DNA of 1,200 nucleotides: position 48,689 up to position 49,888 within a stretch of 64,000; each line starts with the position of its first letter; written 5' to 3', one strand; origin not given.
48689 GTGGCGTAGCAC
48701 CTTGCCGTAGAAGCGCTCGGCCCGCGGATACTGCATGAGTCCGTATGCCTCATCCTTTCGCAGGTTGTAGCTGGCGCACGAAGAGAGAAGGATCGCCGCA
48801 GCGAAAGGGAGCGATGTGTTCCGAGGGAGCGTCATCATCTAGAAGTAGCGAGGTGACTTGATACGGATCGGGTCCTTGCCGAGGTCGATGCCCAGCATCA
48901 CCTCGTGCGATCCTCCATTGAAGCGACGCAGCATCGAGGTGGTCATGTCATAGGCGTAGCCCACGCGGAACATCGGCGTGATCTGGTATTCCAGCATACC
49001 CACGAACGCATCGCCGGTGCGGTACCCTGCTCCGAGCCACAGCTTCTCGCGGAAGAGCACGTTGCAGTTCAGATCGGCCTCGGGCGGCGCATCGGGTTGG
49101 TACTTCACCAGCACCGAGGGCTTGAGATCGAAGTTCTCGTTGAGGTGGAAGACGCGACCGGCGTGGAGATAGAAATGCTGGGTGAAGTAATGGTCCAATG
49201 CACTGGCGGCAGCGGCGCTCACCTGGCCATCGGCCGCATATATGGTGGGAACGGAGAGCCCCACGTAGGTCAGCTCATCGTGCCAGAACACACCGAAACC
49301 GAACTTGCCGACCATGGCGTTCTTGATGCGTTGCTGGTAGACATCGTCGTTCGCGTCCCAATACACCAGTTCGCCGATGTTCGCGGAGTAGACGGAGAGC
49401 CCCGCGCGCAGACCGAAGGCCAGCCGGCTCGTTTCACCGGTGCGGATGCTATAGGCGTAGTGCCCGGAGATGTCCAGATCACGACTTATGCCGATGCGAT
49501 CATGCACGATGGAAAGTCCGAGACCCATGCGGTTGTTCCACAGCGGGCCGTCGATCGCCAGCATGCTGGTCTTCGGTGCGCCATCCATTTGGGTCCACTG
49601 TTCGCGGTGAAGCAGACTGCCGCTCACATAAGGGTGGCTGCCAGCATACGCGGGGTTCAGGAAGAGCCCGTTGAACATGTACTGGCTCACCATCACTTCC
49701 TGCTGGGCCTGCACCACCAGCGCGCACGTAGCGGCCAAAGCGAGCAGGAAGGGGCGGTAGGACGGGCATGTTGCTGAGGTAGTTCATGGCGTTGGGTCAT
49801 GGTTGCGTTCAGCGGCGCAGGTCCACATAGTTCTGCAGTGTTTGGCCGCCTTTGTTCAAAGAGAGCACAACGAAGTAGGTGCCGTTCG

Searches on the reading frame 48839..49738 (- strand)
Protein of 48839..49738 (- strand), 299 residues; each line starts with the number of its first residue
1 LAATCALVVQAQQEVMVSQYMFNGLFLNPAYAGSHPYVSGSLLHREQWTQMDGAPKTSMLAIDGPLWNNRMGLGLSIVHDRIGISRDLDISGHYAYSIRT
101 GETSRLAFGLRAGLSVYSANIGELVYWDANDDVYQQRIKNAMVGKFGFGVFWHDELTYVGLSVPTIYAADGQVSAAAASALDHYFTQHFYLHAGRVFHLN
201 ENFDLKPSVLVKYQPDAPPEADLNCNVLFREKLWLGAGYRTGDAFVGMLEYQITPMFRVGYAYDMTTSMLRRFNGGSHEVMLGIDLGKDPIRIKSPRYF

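Call 10: find_encoding_contigs(protein=window:48839-49738:-, flank=10000, max_places=6)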
Protein window:48839-49738:- (299 aa): no gene with exactly this product is on record in the collection.

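Call 46: search_protein_families(library=ncbifam, proteins=[window:48839-49738:-], max_evalue=0.001)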
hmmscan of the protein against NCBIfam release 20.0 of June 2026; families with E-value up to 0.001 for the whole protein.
window:48839-49738:- (299 aa): 1 family
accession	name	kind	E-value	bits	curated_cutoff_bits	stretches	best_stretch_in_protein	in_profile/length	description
TIGR03519.1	T9SS_PorP_fam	subfamily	8.5e-79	265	90.55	1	4-285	12-291/292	PorP/SprF family type IX secretion system membrane protein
